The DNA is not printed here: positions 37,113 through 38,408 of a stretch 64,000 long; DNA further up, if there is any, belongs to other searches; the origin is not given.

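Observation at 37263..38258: Sortase-fold protein that keeps the TC cysteine but lacks the catalytic His and Arg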

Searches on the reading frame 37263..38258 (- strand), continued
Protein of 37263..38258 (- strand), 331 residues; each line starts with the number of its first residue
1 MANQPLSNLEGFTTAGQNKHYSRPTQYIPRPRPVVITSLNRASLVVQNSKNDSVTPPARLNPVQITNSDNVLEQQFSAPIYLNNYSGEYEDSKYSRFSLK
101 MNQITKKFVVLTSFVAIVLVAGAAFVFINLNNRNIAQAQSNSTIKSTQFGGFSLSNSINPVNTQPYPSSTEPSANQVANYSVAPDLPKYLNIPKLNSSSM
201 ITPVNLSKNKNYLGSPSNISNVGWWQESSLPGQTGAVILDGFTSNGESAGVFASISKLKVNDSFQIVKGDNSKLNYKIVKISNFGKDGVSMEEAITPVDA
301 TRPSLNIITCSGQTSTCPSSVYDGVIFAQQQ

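Call 34: fold_search(model_id=the predicted structure, library=pdb)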
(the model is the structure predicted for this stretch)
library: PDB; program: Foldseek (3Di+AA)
matches with E <= 10: 253; with E <= 0.001: 96
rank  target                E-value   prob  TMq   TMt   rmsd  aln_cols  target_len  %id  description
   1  6ixz_B                2.6e-08  1.00  0.31  0.55   5.0       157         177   20  X-ray structure of sortase C from Clostridium perfringens SM101 (released 2019-08-14)
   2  3rcc_Q                3.1e-08  1.00  0.32  0.72   3.5       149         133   16  Crystal Structure of the Streptococcus agalactiae Sortase A (released 2011-09-07)
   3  4d70_A                4.0e-08  1.00  0.32  0.61   5.6       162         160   18  Structural, biophysical and biochemical analyses of a Clostridium perfringens Sortase D5 transpeptidase (released 2015-07-15)
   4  7d6t_A                5.0e-08  1.00  0.32  0.53   5.2       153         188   20  X-ray structure of Clostridium perfringens sortase C with the C-terminal cell wall sorting motif. (released 2021-06-02)
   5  6bwe_B                5.3e-08  1.00  0.33  0.56   5.4       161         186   16  Sortase A from Corynebacterium diphtheriae, lid mutant (released 2017-12-27)
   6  4d7w                  6.0e-08  1.00  0.31  0.50   8.1       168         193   19  Crystal structure of sortase C1 (SrtC1) from Streptococcus agalactiae (released 2015-08-19)
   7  5k9a                  6.8e-08  1.00  0.33  0.48   3.8       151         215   17  Sortase A from Corynebacterium diphtheriae (released 2016-06-15)
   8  3tbe_F                8.1e-08  1.00  0.32  0.53  14.4       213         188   17  The crystal structure of the complex of Streptococcus agalactiae sortase C1 and MTSET (released 2011-10-26)
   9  2xwg_B                9.1e-08  1.00  0.33  0.55   9.3       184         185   18  Crystal structure of sortase C-1 from Actinomyces oris (formerly Actinomyces naeslundii) (released 2011-02-23)
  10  3rcc_F                9.7e-08  1.00  0.32  0.73   3.4       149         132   15  Crystal Structure of the Streptococcus agalactiae Sortase A (released 2011-09-07)
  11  6ixz_A                9.7e-08  1.00  0.33  0.55   7.7       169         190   20  X-ray structure of sortase C from Clostridium perfringens SM101 (released 2019-08-14)
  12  3g66_B                9.7e-08  1.00  0.33  0.54   8.8       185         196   13  The crystal structure of Streptococcus pneumoniae Sortase C provides novel insights into catalysis as well as pilin su (released 2009-09-01)
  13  3o0p                  1.0e-07  1.00  0.33  0.52   6.8       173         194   16  Pilus-related Sortase C of Group B Streptococcus (released 2011-03-09)
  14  2xwg_A                1.1e-07  1.00  0.32  0.56   9.4       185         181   18  Crystal structure of sortase C-1 from Actinomyces oris (formerly Actinomyces naeslundii) (released 2011-02-23)
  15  7cg9                  1.2e-07  1.00  0.32  0.52   5.4       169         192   15  Crystal structure of pilin-specific sortase SrtC1 from Lactobacillus rhamnosus GG (released 2022-03-02)
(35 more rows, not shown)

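Call 35: search_solved_structures(query=A3, max_evalue=0.001, show_alignments=3)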
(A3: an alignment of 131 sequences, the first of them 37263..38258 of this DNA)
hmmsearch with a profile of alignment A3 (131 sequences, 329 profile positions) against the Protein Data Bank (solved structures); distinct sequences matched with E-value up to 0.001: 3.
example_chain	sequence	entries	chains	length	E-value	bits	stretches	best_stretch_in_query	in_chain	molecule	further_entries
4d70_A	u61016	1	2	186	0.00011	25.2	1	217-274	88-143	SORTASE FAMILY PROTEIN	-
9m4u_B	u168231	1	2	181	0.00082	22.3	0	224-307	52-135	Peptidase C60, sortase A and B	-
9iok_A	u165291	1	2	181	0.00083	22.3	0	224-307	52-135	Peptidase C60, sortase A and B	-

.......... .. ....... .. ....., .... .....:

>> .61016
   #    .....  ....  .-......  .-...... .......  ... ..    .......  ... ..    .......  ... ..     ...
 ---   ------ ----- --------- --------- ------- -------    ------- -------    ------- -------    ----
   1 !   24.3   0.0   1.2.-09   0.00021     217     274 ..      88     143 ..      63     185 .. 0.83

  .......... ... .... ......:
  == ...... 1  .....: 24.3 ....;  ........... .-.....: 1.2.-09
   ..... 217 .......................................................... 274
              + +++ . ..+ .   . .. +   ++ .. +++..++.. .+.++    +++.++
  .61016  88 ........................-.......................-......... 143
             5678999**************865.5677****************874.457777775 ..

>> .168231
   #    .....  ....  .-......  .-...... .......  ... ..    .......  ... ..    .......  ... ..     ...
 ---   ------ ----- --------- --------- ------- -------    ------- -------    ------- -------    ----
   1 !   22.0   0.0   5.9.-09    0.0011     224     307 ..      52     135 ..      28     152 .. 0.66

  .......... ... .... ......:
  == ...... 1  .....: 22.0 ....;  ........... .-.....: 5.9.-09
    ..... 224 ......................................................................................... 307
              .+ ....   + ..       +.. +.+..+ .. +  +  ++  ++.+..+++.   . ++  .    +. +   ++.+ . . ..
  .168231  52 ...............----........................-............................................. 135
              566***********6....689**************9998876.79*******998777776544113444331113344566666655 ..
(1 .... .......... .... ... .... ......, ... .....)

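Call 36: search_protein_representatives(alignment_id=A1)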
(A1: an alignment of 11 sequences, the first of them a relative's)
Query: 11 sequences, 381 profile positions. Proteins with E-value up to 0.001 (for the whole library): 10598; up to 1e-10: 5979; up to 1e-30: 896. The best 150 are listed.
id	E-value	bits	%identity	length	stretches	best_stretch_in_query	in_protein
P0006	6.1e-155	532.6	-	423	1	1-380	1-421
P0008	1.8e-150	517.9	-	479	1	1-380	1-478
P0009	1.4e-147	508.4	-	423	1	1-381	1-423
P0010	3.2e-142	490.8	-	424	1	1-381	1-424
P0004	6.0e-142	489.9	-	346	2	85-381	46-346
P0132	8.8e-107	374.1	-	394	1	1-380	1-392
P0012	1.2e-79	284.8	-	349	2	152-380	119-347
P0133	3.4e-78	280.0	-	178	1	210-380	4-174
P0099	3.5e-71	256.9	-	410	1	1-380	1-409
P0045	2.5e-70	254.1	-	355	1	157-380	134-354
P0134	3.7e-69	250.3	-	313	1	146-381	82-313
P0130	5.5e-69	249.7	-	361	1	143-379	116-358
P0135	5.6e-69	249.7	-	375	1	1-380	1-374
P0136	1.3e-68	248.5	-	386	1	1-380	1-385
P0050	1.5e-68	248.2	-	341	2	149-380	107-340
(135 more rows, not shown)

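Call 49: find_encoding_contigs(protein=P0050, flank=10000, max_places=2)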
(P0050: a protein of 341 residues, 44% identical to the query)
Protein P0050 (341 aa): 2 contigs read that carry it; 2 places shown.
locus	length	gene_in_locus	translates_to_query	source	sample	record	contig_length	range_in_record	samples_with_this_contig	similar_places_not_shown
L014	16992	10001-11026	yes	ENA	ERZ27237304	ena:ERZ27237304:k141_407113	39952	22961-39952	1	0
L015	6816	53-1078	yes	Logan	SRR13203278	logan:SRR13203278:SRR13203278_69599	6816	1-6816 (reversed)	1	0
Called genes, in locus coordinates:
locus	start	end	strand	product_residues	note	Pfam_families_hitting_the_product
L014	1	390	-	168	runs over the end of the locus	-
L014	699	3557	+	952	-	PF00133:tRNA-synt_1, PF09334:tRNA-synt_1g (weak), PF08264:Anticodon_1, PF19302:DUF5915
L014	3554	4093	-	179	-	-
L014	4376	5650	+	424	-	PF05977:MFS_3, PF07690:MFS_1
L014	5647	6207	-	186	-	PF03352:Adenine_glyco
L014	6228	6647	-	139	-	-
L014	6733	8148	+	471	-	PF09913:DUF2142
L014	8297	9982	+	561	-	-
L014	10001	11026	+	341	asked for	PF04203:Sortase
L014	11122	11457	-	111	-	-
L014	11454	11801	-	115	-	PF18924:DUF5674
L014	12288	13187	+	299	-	-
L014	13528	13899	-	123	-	PF00903:Glyoxalase, PF12681:Glyoxalase_2 (weak)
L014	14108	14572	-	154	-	-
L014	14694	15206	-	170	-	PF02517:Rce1-like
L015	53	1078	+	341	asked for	PF04203:Sortase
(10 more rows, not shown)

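Call 50: find_encoding_contigs(protein=P0048, flank=10000, max_places=2)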
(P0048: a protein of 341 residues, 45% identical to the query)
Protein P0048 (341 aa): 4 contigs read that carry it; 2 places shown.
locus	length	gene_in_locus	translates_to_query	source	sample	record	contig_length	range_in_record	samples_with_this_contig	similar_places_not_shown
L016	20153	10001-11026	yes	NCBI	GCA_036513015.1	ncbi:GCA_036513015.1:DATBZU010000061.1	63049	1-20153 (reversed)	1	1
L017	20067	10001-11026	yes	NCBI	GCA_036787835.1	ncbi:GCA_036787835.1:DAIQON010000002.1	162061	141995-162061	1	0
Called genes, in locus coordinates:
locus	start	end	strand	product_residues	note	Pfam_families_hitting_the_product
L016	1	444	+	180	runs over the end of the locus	PF00561:Abhydrolase_1 (faint), PF06821:Ser_hydrolase (weak), PF12697:Abhydrolase_6 (faint)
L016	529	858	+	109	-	-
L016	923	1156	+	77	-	-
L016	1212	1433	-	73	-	-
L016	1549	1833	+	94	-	-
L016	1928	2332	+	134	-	PF00293:NUDIX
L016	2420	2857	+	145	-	PF00583:Acetyltransf_1, PF13673:Acetyltransf_10 (weak), PF13508:Acetyltransf_7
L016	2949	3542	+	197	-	PF00702:Hydrolase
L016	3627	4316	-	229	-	-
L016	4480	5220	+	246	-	-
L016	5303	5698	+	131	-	-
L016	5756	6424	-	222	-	PF00702:Hydrolase, PF12710:HAD, PF13419:HAD_2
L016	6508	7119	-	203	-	-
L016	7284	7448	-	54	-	-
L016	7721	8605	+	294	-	PF13814:Replic_Relax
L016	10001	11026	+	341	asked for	PF04203:Sortase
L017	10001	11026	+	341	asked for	PF04203:Sortase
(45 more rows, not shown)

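Call 52: find_encoding_contigs(protein=P0008, flank=10000, max_places=2)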
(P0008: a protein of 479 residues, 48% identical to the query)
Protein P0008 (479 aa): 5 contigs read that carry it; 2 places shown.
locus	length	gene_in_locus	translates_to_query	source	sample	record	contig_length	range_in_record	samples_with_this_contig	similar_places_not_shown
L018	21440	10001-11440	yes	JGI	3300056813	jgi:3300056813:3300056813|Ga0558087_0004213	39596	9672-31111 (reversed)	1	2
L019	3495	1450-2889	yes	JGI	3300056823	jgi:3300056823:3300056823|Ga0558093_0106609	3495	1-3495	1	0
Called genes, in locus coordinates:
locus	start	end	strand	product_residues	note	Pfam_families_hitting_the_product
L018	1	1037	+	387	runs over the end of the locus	PF01820:Dala_Dala_lig_N, PF02222:ATP-grasp (faint), PF07478:Dala_Dala_lig_C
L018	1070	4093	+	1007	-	PF00133:tRNA-synt_1, PF01406:tRNA-synt_1e (faint), PF09334:tRNA-synt_1g, PF13603:tRNA-synt_1_2, PF00293:NUDIX, PF00133:tRNA-synt_1, PF09334:tRNA-synt_1g (weak), PF08264:Anticodon_1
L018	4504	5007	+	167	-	PF01029:NusB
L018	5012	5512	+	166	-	PF00293:NUDIX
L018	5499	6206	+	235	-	PF22935:RM44_endonuclase (faint), PF14622:Ribonucleas_3_3, PF00636:Ribonuclease_3, PF00035:dsrm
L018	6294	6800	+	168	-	PF00886:Ribosomal_S16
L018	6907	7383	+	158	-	PF13083:KH_KhpA-B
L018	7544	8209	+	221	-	PF01746:tRNA_m1G_MT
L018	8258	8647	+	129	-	PF09055:Sod_Ni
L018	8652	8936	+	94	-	PF00717:Peptidase_S24, PF10502:Peptidase_S26 (weak)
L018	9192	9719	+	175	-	-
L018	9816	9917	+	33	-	-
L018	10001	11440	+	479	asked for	PF04203:Sortase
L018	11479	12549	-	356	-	-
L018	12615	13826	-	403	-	PF07992:Pyr_redox_2, PF13454:NAD_binding_9 (faint), PF00070:Pyr_redox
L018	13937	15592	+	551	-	PF01565:FAD_binding_4, PF02913:FAD-oxidase_C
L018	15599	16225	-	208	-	-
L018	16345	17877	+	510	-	PF00083:Sugar_tr, PF07690:MFS_1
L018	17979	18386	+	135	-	-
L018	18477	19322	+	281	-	PF00892:EamA (weak)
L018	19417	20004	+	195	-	PF12917:YfbR-like (faint), PF13023:HD_3, PF01966:HD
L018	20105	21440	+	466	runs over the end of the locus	PF19077:Big_13 (faint)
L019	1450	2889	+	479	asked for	PF04203:Sortase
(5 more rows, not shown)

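Call 53: find_encoding_contigs(protein=P0006, flank=10000, max_places=2)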
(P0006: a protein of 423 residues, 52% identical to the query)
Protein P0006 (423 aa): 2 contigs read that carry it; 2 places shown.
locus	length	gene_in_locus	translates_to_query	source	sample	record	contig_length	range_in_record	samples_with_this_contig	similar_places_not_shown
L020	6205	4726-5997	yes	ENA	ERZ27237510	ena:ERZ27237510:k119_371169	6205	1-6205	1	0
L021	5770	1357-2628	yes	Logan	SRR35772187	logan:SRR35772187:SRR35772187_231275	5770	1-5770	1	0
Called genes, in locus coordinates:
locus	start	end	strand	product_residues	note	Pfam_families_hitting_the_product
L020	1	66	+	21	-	?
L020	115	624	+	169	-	PF01029:NusB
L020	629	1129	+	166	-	PF00293:NUDIX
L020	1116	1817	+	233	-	PF14622:Ribonucleas_3_3, PF00636:Ribonuclease_3, PF00035:dsrm, PF14709:DND1_DSRM (weak)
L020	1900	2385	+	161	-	PF00886:Ribosomal_S16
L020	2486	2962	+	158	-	PF13083:KH_KhpA-B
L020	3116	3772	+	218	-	PF01746:tRNA_m1G_MT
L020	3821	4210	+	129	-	PF09055:Sod_Ni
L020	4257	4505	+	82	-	PF00717:Peptidase_S24, PF10502:Peptidase_S26 (faint)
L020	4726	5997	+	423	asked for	PF04203:Sortase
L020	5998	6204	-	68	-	?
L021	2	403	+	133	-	?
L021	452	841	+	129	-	PF09055:Sod_Ni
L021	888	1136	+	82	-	PF00717:Peptidase_S24, PF10502:Peptidase_S26 (faint)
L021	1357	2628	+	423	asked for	PF04203:Sortase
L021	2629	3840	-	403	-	PF07992:Pyr_redox_2, PF13454:NAD_binding_9 (faint), PF13738:Pyr_redox_3 (faint), PF00070:Pyr_redox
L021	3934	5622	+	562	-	PF01565:FAD_binding_4, PF02913:FAD-oxidase_C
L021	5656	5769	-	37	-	?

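Call 55: list_cluster_members(proteins=[P0001, P0003, P0008, P0132])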
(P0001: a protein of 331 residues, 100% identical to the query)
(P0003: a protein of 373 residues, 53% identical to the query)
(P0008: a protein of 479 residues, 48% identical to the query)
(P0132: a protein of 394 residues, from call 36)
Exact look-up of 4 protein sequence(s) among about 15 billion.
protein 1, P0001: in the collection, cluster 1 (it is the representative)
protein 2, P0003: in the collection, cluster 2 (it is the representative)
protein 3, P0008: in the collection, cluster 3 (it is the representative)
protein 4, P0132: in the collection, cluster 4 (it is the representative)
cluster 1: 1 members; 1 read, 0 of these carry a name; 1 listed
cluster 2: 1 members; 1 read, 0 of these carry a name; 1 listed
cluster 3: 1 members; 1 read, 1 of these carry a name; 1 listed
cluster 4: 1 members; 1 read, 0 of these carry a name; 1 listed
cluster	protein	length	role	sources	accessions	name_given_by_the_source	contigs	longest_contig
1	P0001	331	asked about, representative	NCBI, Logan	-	-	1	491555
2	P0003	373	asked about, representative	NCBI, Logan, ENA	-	-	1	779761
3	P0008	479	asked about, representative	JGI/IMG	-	sortase (surface protein transpeptidase)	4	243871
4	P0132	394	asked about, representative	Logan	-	-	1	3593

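Call 56: find_encoding_contigs(protein=P0001, flank=1000, max_places=3)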
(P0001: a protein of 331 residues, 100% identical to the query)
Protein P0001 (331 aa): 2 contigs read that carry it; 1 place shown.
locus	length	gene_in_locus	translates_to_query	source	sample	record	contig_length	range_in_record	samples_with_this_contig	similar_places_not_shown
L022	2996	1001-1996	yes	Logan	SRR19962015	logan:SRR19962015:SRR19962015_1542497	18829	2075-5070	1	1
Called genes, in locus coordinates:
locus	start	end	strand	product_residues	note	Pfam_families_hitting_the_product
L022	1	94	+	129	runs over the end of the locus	PF09055:Sod_Ni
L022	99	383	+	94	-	PF00717:Peptidase_S24, PF10502:Peptidase_S26 (weak)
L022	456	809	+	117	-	-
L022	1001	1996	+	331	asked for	PF04203:Sortase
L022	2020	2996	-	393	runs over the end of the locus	PF01266:DAO (faint), PF07992:Pyr_redox_2, PF13738:Pyr_redox_3 (faint), PF00070:Pyr_redox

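Call 65: find_encoding_contigs(protein=P0005, flank=3000, max_places=1)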
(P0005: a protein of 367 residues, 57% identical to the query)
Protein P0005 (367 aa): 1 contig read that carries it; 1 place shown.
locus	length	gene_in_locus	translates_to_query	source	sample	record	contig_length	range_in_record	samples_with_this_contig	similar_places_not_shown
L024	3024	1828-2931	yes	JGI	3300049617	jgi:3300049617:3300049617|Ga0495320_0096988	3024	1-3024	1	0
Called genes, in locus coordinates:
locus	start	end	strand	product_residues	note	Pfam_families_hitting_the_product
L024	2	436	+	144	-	?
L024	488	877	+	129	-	PF09055:Sod_Ni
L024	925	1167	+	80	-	PF00717:Peptidase_S24, PF10502:Peptidase_S26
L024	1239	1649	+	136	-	-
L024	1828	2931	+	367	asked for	PF04203:Sortase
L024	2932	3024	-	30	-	?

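Call 66: find_encoding_contigs(protein=P0002, flank=3000, max_places=1)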
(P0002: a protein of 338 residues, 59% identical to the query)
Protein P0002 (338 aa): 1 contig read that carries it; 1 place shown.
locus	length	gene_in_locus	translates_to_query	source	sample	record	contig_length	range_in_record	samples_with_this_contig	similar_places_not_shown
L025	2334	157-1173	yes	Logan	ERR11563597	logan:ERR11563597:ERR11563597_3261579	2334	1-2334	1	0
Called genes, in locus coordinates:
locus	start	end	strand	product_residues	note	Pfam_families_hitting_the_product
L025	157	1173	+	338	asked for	PF04203:Sortase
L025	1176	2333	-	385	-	?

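Call 88: search_solved_structures(query=A2, max_evalue=1, show_alignments=5)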
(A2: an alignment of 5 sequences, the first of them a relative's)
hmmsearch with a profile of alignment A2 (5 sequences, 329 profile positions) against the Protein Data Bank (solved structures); distinct sequences matched with E-value up to 1: 18.
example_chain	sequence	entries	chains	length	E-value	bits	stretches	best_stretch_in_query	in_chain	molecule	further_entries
4d70_A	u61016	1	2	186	0.002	21.2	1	217-265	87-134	SORTASE FAMILY PROTEIN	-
8t28_A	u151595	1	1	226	0.0022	21.1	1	228-307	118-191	Class C sortase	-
9m4u_B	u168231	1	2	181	0.0078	19.3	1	224-290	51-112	Peptidase C60, sortase A and B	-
9iok_A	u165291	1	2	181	0.0079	19.3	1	224-290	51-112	Peptidase C60, sortase A and B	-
9m5i_B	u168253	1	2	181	0.0089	19.1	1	224-290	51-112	Peptidase C60, sortase A and B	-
9iv0_A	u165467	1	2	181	0.0089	19.1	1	224-290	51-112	Peptidase C60, sortase A and B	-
6bwe_A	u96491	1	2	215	0.0093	19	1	223-311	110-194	Putative fimbrial associated sortase-like protein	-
5k9a_A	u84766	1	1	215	0.0094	19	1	223-311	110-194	Putative fimbrial associated sortase-like protein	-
9m5j_B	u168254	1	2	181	0.012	18.7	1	224-290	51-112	Peptidase C60, sortase A and B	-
9m6n_B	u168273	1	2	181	0.015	18.3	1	224-289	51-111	Peptidase C60, sortase A and B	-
9j0t_A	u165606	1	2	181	0.016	18.3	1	224-289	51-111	Peptidase C60, sortase A and B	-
9m2g_A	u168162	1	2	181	0.018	18.1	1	224-289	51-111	Peptidase C60, sortase A and B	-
9m2n_A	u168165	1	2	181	0.024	17.7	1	224-289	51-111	Peptidase C60, sortase A and B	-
2ebp_A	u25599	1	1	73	0.087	15.9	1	8-54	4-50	SAM and SH3 domain-containing protein 1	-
3o0p_A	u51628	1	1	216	0.11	15.6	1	228-307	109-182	Sortase family protein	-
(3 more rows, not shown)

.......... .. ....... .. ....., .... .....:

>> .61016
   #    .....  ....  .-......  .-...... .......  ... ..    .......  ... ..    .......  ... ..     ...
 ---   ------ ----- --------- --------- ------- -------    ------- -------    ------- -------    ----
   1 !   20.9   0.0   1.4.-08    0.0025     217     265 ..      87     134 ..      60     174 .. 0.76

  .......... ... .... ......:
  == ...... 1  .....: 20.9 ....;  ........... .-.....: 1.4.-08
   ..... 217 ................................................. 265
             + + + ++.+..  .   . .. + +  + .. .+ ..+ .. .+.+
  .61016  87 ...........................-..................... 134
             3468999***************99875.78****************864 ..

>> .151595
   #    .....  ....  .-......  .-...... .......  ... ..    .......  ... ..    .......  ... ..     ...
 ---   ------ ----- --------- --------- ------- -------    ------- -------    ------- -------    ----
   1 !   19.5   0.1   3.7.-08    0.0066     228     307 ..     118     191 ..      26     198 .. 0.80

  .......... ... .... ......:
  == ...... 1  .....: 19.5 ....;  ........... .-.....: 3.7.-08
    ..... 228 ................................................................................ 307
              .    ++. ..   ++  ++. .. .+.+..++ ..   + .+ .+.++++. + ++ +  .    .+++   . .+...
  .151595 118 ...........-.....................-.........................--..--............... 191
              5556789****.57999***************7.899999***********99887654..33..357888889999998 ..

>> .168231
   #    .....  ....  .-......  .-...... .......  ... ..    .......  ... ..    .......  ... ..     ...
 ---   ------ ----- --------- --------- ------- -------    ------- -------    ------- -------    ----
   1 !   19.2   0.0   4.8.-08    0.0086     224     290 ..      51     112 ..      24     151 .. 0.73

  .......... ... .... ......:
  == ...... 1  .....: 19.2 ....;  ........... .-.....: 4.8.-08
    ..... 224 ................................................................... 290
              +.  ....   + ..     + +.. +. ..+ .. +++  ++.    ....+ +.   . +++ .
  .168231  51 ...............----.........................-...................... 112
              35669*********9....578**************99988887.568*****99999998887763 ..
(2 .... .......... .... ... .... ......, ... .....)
